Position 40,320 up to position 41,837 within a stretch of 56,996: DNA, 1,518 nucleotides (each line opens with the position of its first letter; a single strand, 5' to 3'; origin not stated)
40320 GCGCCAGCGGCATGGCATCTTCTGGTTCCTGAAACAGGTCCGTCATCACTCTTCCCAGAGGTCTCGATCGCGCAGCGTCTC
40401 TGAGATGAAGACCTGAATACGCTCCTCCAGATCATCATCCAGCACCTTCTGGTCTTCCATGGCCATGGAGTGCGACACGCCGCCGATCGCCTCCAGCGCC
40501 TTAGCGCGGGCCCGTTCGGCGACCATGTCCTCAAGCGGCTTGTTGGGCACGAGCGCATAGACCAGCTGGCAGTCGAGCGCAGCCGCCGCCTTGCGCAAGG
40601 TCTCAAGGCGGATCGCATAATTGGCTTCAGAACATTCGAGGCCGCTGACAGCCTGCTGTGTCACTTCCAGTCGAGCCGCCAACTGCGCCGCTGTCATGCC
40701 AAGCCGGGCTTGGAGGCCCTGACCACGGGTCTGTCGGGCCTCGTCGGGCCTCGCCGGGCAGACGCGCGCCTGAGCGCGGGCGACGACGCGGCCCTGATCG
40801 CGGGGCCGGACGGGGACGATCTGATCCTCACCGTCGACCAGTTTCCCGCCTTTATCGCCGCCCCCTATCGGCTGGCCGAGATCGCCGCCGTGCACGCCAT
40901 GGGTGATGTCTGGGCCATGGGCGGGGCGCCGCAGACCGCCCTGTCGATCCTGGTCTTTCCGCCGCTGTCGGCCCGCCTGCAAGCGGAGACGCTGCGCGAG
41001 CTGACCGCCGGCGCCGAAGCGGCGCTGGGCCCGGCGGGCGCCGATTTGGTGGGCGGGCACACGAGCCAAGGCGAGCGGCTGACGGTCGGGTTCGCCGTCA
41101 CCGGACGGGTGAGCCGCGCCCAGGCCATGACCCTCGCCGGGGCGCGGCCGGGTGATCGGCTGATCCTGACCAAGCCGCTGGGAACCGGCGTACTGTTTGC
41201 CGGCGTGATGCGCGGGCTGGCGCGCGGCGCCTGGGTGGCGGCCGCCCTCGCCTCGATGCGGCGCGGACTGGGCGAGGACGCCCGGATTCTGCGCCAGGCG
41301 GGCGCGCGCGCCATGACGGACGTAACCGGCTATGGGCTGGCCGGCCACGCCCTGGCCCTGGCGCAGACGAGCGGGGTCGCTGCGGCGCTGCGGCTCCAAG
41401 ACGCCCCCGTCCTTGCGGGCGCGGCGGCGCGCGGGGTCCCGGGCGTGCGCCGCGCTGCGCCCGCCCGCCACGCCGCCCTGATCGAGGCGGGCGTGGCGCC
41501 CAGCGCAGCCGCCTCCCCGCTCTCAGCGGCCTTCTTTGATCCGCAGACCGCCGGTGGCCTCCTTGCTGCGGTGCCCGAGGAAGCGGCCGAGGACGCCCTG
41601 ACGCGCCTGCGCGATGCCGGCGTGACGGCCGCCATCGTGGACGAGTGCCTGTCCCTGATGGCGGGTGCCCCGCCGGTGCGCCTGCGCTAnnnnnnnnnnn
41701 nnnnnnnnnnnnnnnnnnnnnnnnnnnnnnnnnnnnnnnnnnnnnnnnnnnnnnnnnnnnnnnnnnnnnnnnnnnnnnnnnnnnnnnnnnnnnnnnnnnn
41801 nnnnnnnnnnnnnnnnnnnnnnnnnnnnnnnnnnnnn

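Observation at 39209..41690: selD appears split: the SelD body has lost its catalytic N-terminal loop and about 1.5 kb of foreign DNA sits in its place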

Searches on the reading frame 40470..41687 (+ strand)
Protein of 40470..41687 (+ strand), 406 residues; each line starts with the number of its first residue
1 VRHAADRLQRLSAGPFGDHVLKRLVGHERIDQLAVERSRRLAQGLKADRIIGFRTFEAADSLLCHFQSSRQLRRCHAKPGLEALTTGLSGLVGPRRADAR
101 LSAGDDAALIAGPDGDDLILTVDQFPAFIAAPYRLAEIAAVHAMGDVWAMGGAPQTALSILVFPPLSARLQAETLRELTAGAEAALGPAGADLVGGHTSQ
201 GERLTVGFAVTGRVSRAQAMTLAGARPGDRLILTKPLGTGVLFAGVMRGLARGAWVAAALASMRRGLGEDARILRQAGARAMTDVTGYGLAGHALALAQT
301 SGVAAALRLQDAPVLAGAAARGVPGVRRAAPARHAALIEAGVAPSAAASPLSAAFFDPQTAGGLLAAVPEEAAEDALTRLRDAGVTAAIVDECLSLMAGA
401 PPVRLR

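Call 10: search_protein_families(library=ncbifam, proteins=[window:40470-41687:+], max_evalue=0.01)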
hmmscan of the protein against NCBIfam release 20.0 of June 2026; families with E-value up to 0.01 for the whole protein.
window:40470-41687:+ (406 aa): 12 families
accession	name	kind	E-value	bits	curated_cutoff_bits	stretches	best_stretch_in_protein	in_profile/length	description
TIGR00476.1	selD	equivalog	5.9e-71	239.2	125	1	75-372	11-310/311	selenide, water dikinase SelD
NF002098.0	PRK00943.1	equivalog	8.9e-49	166.2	299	1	104-399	49-340/347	selenide, water dikinase SelD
TIGR04369.1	fusion_not_SelD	hypoth_equivalog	4.1e-46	157.4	700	1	67-378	350-691/701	oxidoreductase/SelD-related fusion protein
NF010705.0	PRK14105.1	equivalog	1.4e-29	103.1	291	2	97-241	40-181/345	selenide, water dikinase SelD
TIGR01379.1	thiL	equivalog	2.2e-23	82.7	184.15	1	97-316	17-240/320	thiamine-phosphate kinase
NF004351.0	PRK05731.1-4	equivalog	7.5e-19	68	324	1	97-309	31-244/321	thiamine-phosphate kinase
TIGR04049.1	AIR_rel_sll0787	hypoth_equivalog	1.2e-11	44.3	321.3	1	70-313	9-242/318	sll0787 family AIR synthase-like protein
NF004350.0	PRK05731.1-1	equivalog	9.8e-09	34.5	441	1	95-280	19-204/325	thiamine-phosphate kinase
TIGR03267.1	methan_mark_2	hypoth_equivalog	1.8e-07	30.6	365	1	98-313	38-247/323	methanogenesis marker 2 protein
NF004353.0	PRK05731.2-2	equivalog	2.4e-07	30.2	301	1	104-307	19-220/311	thiamine-phosphate kinase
TIGR02124.1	hypE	equivalog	3.8e-07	29.4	251.6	1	94-316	23-247/332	hydrogenase expression/formation protein HypE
NF004354.0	PRK05731.2-3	equivalog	6.2e-05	22.5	204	1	103-239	16-149/273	thiamine-phosphate kinase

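Call 11: search_protein_families(library=pfam, proteins=[window:40470-41687:+], max_evalue=0.01)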
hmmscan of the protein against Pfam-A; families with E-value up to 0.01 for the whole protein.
window:40470-41687:+ (406 aa): 2 families
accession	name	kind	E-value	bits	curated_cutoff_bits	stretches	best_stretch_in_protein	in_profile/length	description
PF00586.29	AIRS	-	3.9e-18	66.3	24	1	104-214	1-112/112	AIR synthase related protein, N-terminal domain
PF02769.27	AIRS_C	-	2.4e-12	47.8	23.1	1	226-390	1-142/156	AIR synthase related protein, C-terminal domain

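Call 12: find_related_loci(query=window:40692-41687:+, collection=genome_contigs, flank=6000)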
Query window:40692-41687:+ (332 aa) in genome_contigs; peptide patterns used: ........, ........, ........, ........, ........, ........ (x = any residue, [..] = any of these).
599 stretches matched a pattern (row limit reached: there are more); 174 encode a relative of the query (tblastn E <= 1e-3); the best 80 are kept; 80 distinct loci.
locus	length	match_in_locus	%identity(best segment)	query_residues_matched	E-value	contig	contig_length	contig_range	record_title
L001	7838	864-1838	51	1-332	8e-80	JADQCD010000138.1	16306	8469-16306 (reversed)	MAG: Actibacterium sp. isolate Soudan_11 NODE_1132_length_16306_cov_9.823457, whole genome shotgun sequence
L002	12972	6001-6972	51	1-331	5e-78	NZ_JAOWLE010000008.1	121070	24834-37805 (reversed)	Actibacterium sp. XHP0104 NODE_8_length_121070_cov_78.084221, whole genome shotgun sequence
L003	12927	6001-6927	51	1-313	5e-77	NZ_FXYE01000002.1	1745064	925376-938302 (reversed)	Actibacterium lipolyticum strain CECT 8621, whole genome shotgun sequence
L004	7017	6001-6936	53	1-316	2e-75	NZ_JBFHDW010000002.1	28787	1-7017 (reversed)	MAG: Actibacterium sp. isolate Mix_sand07.2021.05.D.47 k141_839384_length_28787_cov_8.7394, whole genome shotgun sequenc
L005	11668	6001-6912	51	1-316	2e-73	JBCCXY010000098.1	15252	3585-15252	MAG: Pseudomonadota bacterium isolate P01_F01_bin.138 k141_2990753_length_15252_cov_14.0000, whole genome shotgun sequen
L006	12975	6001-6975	52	1-332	3e-73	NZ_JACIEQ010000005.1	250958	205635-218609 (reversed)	Actibacterium naphthalenivorans strain DSM 105040 Ga0373277_05, whole genome shotgun sequence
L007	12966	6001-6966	49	1-332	3e-72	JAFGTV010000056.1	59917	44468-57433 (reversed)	MAG: Rhodobacteraceae bacterium isolate ZodW_maxbin.058 k87_13155240, whole genome shotgun sequence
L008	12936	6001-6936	50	1-316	3e-71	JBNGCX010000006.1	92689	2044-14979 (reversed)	MAG: Paracoccaceae bacterium isolate E05-011 bin83_IDBA_re-assembly_contigs.fa-6, whole genome shotgun sequence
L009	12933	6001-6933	50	1-316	7e-71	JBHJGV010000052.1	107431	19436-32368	MAG: Alphaproteobacteria bacterium isolate sb_S10C1846 S10Ck141_75469, whole genome shotgun sequence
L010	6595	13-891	50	29-329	1e-70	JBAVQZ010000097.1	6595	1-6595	MAG: Paracoccaceae bacterium isolate MFD01051_ilm_asm_bin15 k127_174217, whole genome shotgun sequence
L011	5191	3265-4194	46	1-316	1e-69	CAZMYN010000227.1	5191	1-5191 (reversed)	MAG TPA_asm: uncultured Acidimicrobiales bacterium isolate binchicken_co400_21 genome assembly, contig: NODE_3422_length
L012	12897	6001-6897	51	21-327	1e-69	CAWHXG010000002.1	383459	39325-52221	MAG: uncultured Alphaproteobacteria bacterium isolate MFD03250.bin.2.30 genome assembly, contig: contig_19198, whole gen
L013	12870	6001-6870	52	1-294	9e-70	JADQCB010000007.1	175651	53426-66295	MAG: Actibacterium sp. isolate Soudan_12_2 NODE_56_length_175651_cov_321.498684, whole genome shotgun sequence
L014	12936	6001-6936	50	1-316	1e-68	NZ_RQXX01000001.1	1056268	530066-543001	Mesobaculum littorinae strain M0103 scaffold1, whole genome shotgun sequence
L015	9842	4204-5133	48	1-316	2e-68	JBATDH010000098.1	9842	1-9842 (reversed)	MAG: Albidovulum sp. isolate MFD10475_ilm_asm_bin36 k127_265174, whole genome shotgun sequence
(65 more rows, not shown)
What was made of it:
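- Tried and rejected: The genome scan with the fragment gave nothing above 53% identity (call 12).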

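Call 15: find_homologous_proteins(query=window:40692-41687:+, max_evalue=1e-20)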
Query window:40692-41687:+ (332 aa): 1823 proteins with E <= 1e-20 among 8000 candidates; the best 120 are listed.
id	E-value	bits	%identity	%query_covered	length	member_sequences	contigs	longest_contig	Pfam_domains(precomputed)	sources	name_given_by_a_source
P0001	1.1e-184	631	98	98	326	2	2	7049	PF00586.30,PF02769.28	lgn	-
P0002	2.7e-72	262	52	95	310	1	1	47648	PF00586.30,PF02769.28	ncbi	ncbi:segregation protein B, partial [Rhodovulum sp. NI22]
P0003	1.4e-69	253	50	97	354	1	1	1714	PF00586.30,PF02769.28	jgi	jgi:selenide,water dikinase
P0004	3.3e-69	252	50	96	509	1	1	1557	PF00586.30,PF02769.28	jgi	jgi:selenide,water dikinase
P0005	6.5e-69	251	50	95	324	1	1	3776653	PF00586.30,PF02769.28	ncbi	ncbi:selenide, water dikinase SelD [Phaeobacter gallaeciensis]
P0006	1.1e-68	250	49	98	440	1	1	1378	PF00586.30,PF02769.28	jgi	-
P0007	9.6e-67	244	50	91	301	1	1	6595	PF00586.30,PF02769.28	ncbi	ncbi:MAG: selenide, water dikinase SelD, partial [Paracoccaceae bacterium]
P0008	1.1e-66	244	49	100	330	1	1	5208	PF00586.30,PF02769.28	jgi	jgi:selenide,water dikinase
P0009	1.8e-66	243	48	97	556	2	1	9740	PF07992.21,PF00586.30,PF02769.28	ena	-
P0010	5.8e-66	241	49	95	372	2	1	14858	PF00586.30,PF02769.28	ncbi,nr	ncbi:MAG TPA: selenide, water dikinase SelD, partial [Paracoccaceae bacterium]|nr:selenide, water di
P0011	8.2e-66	241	51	86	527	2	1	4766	PF07992.21,PF00586.30,PF02769.28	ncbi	ncbi:MAG: selenide, water dikinase SelD, partial [Alphaproteobacteria bacterium]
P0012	8.2e-66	241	49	100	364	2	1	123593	PF00586.30,PF02769.28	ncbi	ncbi:selenide, water dikinase SelD [Rhodobacter ferrooxidans]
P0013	3.6e-65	239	48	92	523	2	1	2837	PF07992.21,PF00586.30,PF02769.28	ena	-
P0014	4.4e-65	238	47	100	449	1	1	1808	PF00586.30,PF02769.28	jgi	jgi:selenide,water dikinase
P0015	4.8e-65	238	46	100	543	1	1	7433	PF07992.21,PF00586.30,PF02769.28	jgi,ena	-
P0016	5.2e-65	238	48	95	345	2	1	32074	PF00586.30,PF02769.28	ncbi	ncbi:MAG: selenide, water dikinase SelD, partial [Pseudomonadota bacterium]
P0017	5.4e-65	238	46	96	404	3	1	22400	PF00586.30,PF02769.28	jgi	jgi:selenide,water dikinase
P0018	7.7e-65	238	50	88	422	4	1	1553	PF00586.30,PF02769.28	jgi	jgi:selenide,water dikinase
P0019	1.6e-64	237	49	100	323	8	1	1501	PF00586.30,PF02769.28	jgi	-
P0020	1.9e-63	233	49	96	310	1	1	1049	PF00586.30,PF02769.28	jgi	-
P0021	1.9e-63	233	46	89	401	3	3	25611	PF00586.30,PF02769.28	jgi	-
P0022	3.2e-63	232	51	90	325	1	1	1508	PF00586.30,PF02769.28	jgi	jgi:selenide,water dikinase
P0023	5.4e-63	231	49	91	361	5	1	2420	PF00586.30,PF02769.28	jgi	-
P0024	5.9e-63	231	48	88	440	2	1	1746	PF00586.30,PF02769.28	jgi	jgi:selenide,water dikinase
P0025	6.1e-63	231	45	88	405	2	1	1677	PF00586.30,PF02769.28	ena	-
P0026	6.1e-63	231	48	98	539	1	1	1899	PF07992.21,PF00586.30,PF02769.28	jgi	jgi:selenide,water dikinase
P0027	6.5e-63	231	46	95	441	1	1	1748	PF00586.30,PF02769.28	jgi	jgi:selenide,water dikinase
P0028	1.1e-62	230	46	91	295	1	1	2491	PF00586.30,PF02769.28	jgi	jgi:selenide,water dikinase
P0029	1.3e-62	230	49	89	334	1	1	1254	PF00586.30,PF02769.28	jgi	jgi:selenide,water dikinase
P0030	1.6e-62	230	48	90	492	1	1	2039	PF07992.21,PF00586.30,PF02769.28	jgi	jgi:selenide,water dikinase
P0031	2.4e-62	229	49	96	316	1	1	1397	PF00586.30,PF02769.28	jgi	-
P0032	3.8e-62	229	44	100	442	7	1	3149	PF00586.30,PF02769.28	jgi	jgi:selenide,water dikinase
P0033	4.3e-62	229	49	90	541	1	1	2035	PF07992.21,PF00586.30,PF02769.28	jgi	jgi:selenide,water dikinase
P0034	4.7e-62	228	50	95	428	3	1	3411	PF00586.30,PF02769.28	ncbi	ncbi:MAG: selenide, water dikinase SelD, partial [Alphaproteobacteria bacterium]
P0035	4.9e-62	228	47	92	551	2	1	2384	PF07992.21,PF00586.30,PF02769.28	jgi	jgi:selenide,water dikinase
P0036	5.3e-62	228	50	89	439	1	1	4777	PF00586.30,PF02769.28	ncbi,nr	ncbi:MAG: selenide, water dikinase SelD, partial [Paracoccaceae bacterium]|nr:selenide, water dikina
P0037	7.3e-62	228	48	90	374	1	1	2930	PF00586.30,PF02769.28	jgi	jgi:selenide,water dikinase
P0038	8.9e-62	227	48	100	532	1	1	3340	PF19290.5,PF00586.30,PF02769.28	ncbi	ncbi:MAG: selenide, water dikinase SelD, partial [Oceanicaulis sp.]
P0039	1.4e-61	227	45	100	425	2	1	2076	PF00586.30,PF02769.28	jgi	jgi:selenide,water dikinase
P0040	1.7e-61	227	45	89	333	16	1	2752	PF00586.30,PF02769.28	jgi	jgi:selenide,water dikinase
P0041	3.1e-61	226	48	99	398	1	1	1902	PF00586.30,PF02769.28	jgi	jgi:selenide,water dikinase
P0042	3.2e-61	226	47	96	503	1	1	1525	PF07992.21,PF00586.30,PF02769.28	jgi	jgi:selenide,water dikinase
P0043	3.5e-61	226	47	100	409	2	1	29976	PF00586.30,PF02769.28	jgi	-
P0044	3.7e-61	225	45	95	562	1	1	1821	PF07992.21,PF00586.30,PF02769.28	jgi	-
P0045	5.9e-61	225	47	100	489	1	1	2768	PF07992.21,PF00586.30,PF02769.28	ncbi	ncbi:MAG: selenide, water dikinase SelD [Paracoccaceae bacterium]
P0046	6.6e-61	225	49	82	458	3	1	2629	PF00586.30,PF02769.28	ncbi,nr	ncbi:MAG: selenide, water dikinase SelD, partial [Reyranella sp.]|nr:selenide, water dikinase SelD [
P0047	6.8e-61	225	44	95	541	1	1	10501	PF07992.21,PF00586.30,PF02769.28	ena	-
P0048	6.8e-61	225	50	82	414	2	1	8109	PF00586.30,PF02769.28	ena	-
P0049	7.6e-61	224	45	95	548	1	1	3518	PF07992.21,PF00586.30,PF02769.28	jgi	jgi:selenide,water dikinase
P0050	1.1e-60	224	44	99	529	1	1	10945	PF07992.21,PF00586.30,PF02769.28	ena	-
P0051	1.1e-60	224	49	90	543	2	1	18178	PF07992.21,PF00586.30,PF02769.28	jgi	jgi:selenide,water dikinase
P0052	1.2e-60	224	47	89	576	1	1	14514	PF07992.21,PF00070.34,PF00586.30,PF02769.28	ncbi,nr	ncbi:MAG: selenide, water dikinase SelD, partial [Paracoccaceae bacterium]|nr:selenide, water dikina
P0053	1.2e-60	224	47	89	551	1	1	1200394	PF07992.21,PF00586.30,PF02769.28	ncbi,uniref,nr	ncbi:NADH dehydrogenase-like protein / Selenide,water dikinase [Salipiger mucosus DSM 16094]|uniref:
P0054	1.3e-60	224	45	96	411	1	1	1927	PF00586.30,PF02769.28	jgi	jgi:selenide,water dikinase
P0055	1.5e-60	223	46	98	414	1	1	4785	PF00586.30,PF02769.28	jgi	jgi:selenide, water dikinase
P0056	1.6e-60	223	47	100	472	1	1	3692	PF00586.30,PF02769.28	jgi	-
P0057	2.3e-60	223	44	88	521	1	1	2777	PF07992.21,PF00586.30,PF02769.28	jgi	jgi:selenide, water dikinase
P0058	2.8e-60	223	46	98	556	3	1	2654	PF07992.21,PF00586.30,PF02769.28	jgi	jgi:selenide,water dikinase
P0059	2.9e-60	223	51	87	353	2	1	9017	PF00586.30,PF02769.28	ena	-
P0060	3.3e-60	222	44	95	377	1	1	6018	PF00586.30,PF02769.28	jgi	jgi:selenide,water dikinase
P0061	4.5e-60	222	47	92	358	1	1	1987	PF00586.30,PF02769.28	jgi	jgi:selenide, water dikinase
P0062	5.3e-60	222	44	97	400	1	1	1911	PF00586.30,PF02769.28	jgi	jgi:selenide,water dikinase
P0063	6.2e-60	221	42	100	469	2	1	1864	PF00586.30,PF02769.28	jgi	jgi:selenide,water dikinase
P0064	6.4e-60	221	47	87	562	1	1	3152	PF07992.21,PF00586.30,PF02769.28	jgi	jgi:selenide,water dikinase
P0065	9.4e-60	221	42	100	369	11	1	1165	PF00586.30,PF02769.28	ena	-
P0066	1.0e-59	221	43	92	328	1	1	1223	PF00586.30,PF02769.28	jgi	jgi:selenide,water dikinase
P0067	1.8e-59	220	47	92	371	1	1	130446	PF00586.30,PF02769.28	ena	-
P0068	1.9e-59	220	46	100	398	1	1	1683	PF00586.30,PF02769.28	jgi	jgi:selenide, water dikinase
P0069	1.9e-59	220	45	95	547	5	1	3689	PF07992.21,PF00586.30,PF02769.28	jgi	jgi:selenide,water dikinase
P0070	2.0e-59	220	48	82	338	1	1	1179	PF00586.30,PF02769.28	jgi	jgi:selenide,water dikinase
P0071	2.0e-59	220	49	93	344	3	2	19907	PF00586.30,PF02769.28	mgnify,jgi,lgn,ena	mgnify:FL=1|jgi:selenide, water dikinase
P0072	2.3e-59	220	47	92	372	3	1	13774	PF00586.30,PF02769.28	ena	-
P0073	2.4e-59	220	46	95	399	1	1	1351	PF00586.30,PF02769.28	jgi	jgi:selenide,water dikinase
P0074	2.5e-59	219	47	90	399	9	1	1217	PF00586.30,PF02769.28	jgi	jgi:selenide, water dikinase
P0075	2.5e-59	219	47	95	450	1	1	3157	PF00586.30,PF02769.28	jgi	jgi:selenide,water dikinase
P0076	2.7e-59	219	45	100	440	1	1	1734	PF00586.30,PF02769.28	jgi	jgi:selenide,water dikinase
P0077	3.6e-59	219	46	95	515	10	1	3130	PF00586.30,PF02769.28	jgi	jgi:selenide, water dikinase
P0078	4.4e-59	219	47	95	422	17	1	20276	PF00586.30,PF02769.28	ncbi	ncbi:MAG: selenide, water dikinase SelD, partial [Alphaproteobacteria bacterium]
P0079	4.4e-59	219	46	92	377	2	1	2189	PF00586.30,PF02769.28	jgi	jgi:selenide,water dikinase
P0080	5.0e-59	218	50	92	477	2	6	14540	PF00586.30,PF02769.28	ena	-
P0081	5.1e-59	218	44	95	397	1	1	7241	PF00586.30,PF02769.28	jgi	jgi:selenide,water dikinase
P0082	5.5e-59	218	47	90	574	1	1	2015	PF07992.21,PF00586.30,PF02769.28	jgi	-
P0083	5.6e-59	218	47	95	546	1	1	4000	PF07992.21,PF00586.30,PF02769.28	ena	-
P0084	5.8e-59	218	48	95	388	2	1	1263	PF00586.30,PF02769.28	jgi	jgi:selenide,water dikinase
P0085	6.8e-59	218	47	91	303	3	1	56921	PF00586.30,PF02769.28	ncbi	ncbi:selenide, water dikinase SelD, partial [Yangia mangrovi]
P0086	7.1e-59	218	44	96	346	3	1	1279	PF00586.30,PF02769.28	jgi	-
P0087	7.2e-59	218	46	99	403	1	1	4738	PF00586.30,PF02769.28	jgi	jgi:selenide,water dikinase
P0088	8.0e-59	218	46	95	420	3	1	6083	PF00586.30,PF02769.28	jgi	jgi:selenide,water dikinase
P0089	1.3e-58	217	45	100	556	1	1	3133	PF07992.21,PF00586.30,PF02769.28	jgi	-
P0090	1.4e-58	217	50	85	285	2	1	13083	PF00586.30,PF02769.28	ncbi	-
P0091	1.4e-58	217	49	97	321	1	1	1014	PF00586.30,PF02769.28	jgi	jgi:selenide, water dikinase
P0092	1.4e-58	217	47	95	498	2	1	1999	PF07992.21,PF00586.30,PF02769.28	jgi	jgi:selenide,water dikinase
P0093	1.6e-58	217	44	98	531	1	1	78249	PF00586.30,PF02769.28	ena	-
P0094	2.0e-58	216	46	95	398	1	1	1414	PF00586.30,PF02769.28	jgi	jgi:selenide,water dikinase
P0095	2.0e-58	216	42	100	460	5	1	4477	PF00586.30,PF02769.28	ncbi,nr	ncbi:MAG: selenide, water dikinase SelD, partial [Pseudomonadota bacterium]|nr:selenide, water dikin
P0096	2.2e-58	216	46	95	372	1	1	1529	PF00586.30,PF02769.28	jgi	jgi:selenide,water dikinase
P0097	2.4e-58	216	44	92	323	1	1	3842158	PF00586.30,PF02769.28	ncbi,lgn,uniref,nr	ncbi:selenide, water dikinase SelD [Leptolyngbya sp. KIOST-1]|uniref:selenide, water dikinase SelD n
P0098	2.5e-58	216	47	87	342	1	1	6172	PF00586.30,PF02769.28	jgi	jgi:selenide,water dikinase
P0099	2.5e-58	216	48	83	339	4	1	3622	PF00586.30,PF02769.28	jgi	jgi:selenide,water dikinase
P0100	2.5e-58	216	47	95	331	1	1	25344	PF00586.30,PF02769.28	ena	-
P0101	2.7e-58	216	40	100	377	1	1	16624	PF00586.30,PF02769.28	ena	-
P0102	3.1e-58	216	46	95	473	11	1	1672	PF00586.30,PF02769.28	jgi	-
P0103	3.1e-58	216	47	90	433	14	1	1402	PF00586.30,PF02769.28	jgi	jgi:selenide,water dikinase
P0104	3.3e-58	216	49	86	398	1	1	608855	PF00586.30,PF02769.28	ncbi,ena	-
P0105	3.8e-58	216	45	95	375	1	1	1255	PF00586.30,PF02769.28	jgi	jgi:selenide,water dikinase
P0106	3.8e-58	216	50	82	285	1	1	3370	PF00586.30,PF02769.28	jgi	jgi:selenide,water dikinase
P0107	4.0e-58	215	45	99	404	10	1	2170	PF00586.30,PF02769.28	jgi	jgi:selenide,water dikinase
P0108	5.2e-58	215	49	80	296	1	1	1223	PF00586.30,PF02769.28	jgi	jgi:selenide,water dikinase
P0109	6.1e-58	215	45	84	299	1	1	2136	PF00586.30,PF02769.28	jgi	jgi:selenide,water dikinase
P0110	6.5e-58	215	48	95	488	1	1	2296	PF00586.30,PF02769.28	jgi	jgi:selenide,water dikinase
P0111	8.1e-58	214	45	92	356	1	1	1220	PF00586.30,PF02769.28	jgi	jgi:selenide,water dikinase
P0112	8.2e-58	214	45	95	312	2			PF00586.30,PF02769.28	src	-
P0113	9.3e-58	214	51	87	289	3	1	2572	PF00586.30,PF02769.28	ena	-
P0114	1.0e-57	214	48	80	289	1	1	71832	PF00586.30,PF02769.28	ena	-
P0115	1.2e-57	214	46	96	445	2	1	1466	PF00586.30,PF02769.28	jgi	jgi:selenide,water dikinase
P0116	1.3e-57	214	46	95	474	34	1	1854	PF00586.30,PF02769.28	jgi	jgi:selenide,water dikinase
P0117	1.5e-57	214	46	87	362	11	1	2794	PF00586.30,PF02769.28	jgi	-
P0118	1.8e-57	213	46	95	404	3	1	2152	PF00586.30,PF02769.28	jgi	jgi:selenide,water dikinase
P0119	1.9e-57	213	49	81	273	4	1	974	PF00586.30,PF02769.28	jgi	jgi:selenide,water dikinase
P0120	2.0e-57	213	46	100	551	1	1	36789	PF07992.21,PF00586.30,PF02769.28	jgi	jgi:selenide,water dikinase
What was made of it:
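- Tried and rejected: The 5.8-billion-protein search gave only the same strain (98%) and then 52% (call 15).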
